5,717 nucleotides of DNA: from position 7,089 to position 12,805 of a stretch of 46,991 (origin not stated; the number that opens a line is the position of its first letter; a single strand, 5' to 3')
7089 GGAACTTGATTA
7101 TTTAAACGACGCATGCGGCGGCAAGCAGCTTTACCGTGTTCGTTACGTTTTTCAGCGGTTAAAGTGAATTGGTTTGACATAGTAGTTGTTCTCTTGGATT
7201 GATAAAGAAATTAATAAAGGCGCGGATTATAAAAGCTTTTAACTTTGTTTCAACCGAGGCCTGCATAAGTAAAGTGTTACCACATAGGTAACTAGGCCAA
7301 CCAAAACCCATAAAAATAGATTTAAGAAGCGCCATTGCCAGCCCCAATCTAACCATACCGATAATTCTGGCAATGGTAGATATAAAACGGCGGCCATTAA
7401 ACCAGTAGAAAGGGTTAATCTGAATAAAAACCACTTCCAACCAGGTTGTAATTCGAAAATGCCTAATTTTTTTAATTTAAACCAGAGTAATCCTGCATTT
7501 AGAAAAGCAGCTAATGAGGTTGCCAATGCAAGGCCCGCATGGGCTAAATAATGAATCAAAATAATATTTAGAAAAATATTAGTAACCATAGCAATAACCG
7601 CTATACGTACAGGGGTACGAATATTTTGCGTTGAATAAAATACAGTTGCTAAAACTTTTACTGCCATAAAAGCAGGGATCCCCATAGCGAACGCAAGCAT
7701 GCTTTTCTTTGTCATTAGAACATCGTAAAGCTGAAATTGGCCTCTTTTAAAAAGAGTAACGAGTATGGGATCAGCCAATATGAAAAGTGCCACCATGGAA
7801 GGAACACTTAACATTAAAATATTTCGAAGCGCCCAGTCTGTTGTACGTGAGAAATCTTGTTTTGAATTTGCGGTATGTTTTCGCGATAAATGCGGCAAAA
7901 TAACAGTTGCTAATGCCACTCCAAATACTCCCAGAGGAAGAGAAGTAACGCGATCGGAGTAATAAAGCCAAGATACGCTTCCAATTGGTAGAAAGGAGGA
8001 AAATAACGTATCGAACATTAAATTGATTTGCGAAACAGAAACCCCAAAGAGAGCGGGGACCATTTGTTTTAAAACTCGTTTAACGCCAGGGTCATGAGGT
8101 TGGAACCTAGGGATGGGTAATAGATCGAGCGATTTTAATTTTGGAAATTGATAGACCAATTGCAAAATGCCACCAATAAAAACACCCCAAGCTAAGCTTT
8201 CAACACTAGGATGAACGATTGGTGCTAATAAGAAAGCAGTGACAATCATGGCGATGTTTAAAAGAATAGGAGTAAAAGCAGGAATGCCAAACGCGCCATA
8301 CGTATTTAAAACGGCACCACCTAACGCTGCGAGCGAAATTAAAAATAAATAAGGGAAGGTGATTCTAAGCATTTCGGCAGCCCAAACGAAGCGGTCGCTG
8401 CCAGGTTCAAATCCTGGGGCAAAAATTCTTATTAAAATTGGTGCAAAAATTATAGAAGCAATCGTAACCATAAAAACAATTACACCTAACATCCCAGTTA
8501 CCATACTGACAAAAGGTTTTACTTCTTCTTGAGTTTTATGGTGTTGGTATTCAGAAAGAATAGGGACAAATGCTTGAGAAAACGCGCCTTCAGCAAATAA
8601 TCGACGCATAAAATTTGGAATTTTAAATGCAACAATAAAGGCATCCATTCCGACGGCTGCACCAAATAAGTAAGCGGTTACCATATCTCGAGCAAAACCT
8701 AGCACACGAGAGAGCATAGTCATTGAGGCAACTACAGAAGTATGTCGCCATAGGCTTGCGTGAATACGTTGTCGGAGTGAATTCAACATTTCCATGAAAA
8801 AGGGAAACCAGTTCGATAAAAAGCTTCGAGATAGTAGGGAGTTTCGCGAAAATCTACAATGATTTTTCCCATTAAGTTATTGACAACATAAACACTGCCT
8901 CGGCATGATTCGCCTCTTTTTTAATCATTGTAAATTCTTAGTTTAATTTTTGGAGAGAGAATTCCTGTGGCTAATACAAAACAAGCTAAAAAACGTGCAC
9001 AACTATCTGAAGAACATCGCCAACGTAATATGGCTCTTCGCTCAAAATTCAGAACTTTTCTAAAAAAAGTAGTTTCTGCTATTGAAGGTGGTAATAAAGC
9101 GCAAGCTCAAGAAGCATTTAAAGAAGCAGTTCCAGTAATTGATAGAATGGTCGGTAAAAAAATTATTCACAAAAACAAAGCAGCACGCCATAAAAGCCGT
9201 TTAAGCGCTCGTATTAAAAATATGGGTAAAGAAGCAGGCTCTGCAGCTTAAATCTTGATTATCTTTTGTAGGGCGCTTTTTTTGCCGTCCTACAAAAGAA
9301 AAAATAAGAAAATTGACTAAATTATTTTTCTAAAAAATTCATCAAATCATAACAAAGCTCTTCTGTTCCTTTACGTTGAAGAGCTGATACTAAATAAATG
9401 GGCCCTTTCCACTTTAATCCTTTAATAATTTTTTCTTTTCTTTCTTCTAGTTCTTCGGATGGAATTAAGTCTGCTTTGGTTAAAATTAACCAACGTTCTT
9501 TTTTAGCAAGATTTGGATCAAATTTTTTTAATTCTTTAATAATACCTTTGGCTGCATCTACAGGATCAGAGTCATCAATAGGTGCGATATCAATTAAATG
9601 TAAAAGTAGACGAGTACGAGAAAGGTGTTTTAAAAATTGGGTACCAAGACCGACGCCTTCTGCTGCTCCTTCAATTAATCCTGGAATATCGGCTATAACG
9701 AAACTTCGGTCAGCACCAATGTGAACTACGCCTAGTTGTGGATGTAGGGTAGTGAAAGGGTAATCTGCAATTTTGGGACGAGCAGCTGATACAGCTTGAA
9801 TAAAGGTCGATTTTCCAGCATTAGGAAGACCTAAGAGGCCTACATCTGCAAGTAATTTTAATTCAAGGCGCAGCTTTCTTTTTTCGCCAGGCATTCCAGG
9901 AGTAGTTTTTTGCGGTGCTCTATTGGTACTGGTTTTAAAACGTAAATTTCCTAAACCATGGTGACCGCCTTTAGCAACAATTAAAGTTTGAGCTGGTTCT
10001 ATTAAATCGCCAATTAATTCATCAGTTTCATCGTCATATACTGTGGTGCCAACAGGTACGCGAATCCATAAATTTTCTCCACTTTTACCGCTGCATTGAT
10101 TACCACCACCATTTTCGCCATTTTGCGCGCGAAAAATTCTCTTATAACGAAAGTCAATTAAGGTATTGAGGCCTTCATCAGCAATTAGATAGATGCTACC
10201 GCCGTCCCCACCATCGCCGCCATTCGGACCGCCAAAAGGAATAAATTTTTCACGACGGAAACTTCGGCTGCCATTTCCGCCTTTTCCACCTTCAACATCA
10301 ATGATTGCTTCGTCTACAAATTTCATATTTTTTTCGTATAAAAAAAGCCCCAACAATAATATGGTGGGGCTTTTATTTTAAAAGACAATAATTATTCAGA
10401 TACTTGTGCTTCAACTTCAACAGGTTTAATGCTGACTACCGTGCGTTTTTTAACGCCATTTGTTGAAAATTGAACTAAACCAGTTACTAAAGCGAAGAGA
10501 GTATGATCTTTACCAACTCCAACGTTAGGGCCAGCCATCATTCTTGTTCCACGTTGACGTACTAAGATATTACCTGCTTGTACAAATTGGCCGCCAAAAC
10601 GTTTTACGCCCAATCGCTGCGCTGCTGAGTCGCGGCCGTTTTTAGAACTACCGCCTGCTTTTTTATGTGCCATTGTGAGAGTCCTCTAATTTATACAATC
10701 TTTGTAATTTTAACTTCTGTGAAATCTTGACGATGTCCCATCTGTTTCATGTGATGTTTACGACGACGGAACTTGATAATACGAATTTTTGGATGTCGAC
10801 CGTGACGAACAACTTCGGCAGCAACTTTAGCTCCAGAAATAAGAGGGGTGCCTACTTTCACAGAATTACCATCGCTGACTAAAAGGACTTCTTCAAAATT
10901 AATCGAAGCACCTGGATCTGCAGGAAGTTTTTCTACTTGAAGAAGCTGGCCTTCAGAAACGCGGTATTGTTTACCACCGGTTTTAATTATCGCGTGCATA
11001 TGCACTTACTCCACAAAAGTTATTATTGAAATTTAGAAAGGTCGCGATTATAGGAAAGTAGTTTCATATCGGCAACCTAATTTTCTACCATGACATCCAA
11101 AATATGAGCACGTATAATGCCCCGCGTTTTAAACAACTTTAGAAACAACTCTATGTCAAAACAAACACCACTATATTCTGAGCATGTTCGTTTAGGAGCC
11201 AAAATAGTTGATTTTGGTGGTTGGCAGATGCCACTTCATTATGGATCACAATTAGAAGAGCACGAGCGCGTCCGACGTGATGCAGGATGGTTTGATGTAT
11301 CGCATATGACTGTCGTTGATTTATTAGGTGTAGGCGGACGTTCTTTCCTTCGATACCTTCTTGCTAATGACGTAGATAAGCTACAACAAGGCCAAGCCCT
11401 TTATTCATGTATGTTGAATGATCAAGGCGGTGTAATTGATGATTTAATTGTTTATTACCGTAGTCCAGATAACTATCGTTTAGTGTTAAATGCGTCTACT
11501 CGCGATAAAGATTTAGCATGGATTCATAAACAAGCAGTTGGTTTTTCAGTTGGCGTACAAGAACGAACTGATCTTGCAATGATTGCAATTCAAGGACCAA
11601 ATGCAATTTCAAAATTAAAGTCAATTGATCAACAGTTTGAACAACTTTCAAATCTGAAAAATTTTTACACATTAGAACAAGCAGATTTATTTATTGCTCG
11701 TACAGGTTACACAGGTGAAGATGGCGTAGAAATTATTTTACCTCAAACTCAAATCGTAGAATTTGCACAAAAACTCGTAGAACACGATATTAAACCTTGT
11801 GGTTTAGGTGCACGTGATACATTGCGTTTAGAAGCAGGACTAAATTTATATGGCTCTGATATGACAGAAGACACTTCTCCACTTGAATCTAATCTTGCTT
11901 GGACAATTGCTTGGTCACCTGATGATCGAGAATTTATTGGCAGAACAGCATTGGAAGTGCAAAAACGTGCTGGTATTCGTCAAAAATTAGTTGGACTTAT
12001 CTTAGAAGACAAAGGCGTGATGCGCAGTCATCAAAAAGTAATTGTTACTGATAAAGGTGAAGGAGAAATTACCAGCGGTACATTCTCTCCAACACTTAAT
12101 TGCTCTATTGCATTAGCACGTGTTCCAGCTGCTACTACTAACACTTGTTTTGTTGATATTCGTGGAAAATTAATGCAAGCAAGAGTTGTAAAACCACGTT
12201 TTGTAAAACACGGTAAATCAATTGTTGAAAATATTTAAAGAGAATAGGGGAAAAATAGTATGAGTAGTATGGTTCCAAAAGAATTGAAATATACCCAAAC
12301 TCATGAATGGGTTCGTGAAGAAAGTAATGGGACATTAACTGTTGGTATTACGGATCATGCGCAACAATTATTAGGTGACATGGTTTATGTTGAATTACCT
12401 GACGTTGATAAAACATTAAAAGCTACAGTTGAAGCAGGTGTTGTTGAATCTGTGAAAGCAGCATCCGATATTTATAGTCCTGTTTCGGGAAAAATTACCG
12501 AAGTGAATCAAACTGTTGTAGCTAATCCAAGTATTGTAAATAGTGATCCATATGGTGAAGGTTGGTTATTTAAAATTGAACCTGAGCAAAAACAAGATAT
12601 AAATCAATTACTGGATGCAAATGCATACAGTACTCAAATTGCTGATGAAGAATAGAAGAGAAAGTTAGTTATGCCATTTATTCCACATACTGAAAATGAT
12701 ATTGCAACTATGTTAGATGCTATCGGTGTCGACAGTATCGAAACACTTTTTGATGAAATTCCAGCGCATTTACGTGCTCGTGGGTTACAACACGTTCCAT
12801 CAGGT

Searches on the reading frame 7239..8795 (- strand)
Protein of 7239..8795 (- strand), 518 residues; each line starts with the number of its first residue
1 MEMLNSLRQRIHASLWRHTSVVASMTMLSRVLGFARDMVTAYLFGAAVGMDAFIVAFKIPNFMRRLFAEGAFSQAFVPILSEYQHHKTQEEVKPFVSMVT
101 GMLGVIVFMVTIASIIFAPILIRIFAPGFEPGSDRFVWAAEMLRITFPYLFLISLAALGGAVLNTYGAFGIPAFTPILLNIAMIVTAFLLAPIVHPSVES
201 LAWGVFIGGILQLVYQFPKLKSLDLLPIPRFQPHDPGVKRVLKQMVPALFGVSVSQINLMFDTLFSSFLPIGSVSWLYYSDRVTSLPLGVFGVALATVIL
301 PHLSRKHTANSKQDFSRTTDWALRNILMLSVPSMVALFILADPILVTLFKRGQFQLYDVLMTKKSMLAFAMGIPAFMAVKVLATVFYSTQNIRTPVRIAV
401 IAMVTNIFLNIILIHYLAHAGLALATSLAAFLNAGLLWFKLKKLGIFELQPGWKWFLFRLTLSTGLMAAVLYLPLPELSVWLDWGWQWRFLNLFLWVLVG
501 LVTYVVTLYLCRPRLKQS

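Call 60: search_protein_families(library=pfam, proteins=[window:7239-8795:-], max_evalue=0.00001)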
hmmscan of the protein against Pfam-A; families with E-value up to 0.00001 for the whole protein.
window:7239-8795:- (518 aa): 2 families
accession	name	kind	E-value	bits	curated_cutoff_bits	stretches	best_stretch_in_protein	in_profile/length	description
PF03023.19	MurJ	-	3.5e-142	474.6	27.4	1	41-473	2-431/451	Lipid II flippase MurJ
PF01554.23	MatE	-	8.1e-07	29.3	24.9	1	247-412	1-161/161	MatE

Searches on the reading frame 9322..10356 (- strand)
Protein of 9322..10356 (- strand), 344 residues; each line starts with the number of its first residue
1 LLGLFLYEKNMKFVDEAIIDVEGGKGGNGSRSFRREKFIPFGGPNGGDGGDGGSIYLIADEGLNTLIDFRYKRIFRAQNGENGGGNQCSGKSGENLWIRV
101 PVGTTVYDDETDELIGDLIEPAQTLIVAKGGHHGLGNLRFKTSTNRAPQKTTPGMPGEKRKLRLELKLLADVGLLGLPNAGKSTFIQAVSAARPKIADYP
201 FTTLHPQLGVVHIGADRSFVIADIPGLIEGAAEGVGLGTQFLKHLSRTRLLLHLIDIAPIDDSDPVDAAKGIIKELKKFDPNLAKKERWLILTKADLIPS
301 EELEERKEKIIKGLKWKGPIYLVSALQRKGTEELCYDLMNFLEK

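Call 60: search_protein_families(library=pfam, proteins=[window:9322-10356:-], max_evalue=0.00001)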
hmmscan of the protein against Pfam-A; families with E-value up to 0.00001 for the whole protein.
window:9322-10356:- (344 aa): 3 families
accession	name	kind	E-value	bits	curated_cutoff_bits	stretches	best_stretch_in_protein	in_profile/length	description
PF01018.28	GTP1_OBG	-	7.2e-62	208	27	1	14-168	1-155/155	GTP1/OBG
PF01926.29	MMR_HSR1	-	2.6e-23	82.7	21.9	1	171-294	1-113/113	50S ribosome-binding GTPase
PF02421.24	FeoB_N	-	4.8e-07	29.9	27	1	172-227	3-57/156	Ferrous iron transport protein B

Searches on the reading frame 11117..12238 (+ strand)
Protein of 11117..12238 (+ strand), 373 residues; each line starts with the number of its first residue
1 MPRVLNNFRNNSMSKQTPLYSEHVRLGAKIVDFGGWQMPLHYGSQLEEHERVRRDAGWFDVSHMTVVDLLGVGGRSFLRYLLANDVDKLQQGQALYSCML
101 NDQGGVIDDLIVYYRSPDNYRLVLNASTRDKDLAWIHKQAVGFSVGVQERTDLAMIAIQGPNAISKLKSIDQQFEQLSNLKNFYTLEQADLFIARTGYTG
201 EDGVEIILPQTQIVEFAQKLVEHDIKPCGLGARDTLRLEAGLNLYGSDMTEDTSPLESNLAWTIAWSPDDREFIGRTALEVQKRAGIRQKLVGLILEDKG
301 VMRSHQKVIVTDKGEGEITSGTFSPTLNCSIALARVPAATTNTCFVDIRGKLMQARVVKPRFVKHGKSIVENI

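Call 60: search_protein_families(library=pfam, proteins=[window:11117-12238:+], max_evalue=0.00001)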
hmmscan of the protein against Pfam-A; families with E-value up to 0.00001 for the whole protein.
window:11117-12238:+ (373 aa): 2 families
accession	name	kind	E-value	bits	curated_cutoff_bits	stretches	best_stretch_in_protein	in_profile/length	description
PF01571.26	GCV_T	-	8.3e-82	274.7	25.6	1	19-263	1-255/255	Aminomethyltransferase folate-binding domain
PF08669.17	GCV_T_C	-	3.5e-17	62.5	25.9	1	290-364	2-80/80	Glycine cleavage T-protein C-terminal barrel domain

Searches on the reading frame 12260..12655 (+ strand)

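Call 60: search_protein_families(library=pfam, proteins=[window:12260-12655:+], max_evalue=0.00001)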
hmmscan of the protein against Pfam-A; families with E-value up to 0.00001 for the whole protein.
window:12260-12655:+ (131 aa): 1 family
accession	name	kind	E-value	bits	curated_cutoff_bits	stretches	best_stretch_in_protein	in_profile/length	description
PF01597.25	GCV_H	-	7.4e-45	152.2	22.2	1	9-128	1-120/122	Glycine cleavage H-protein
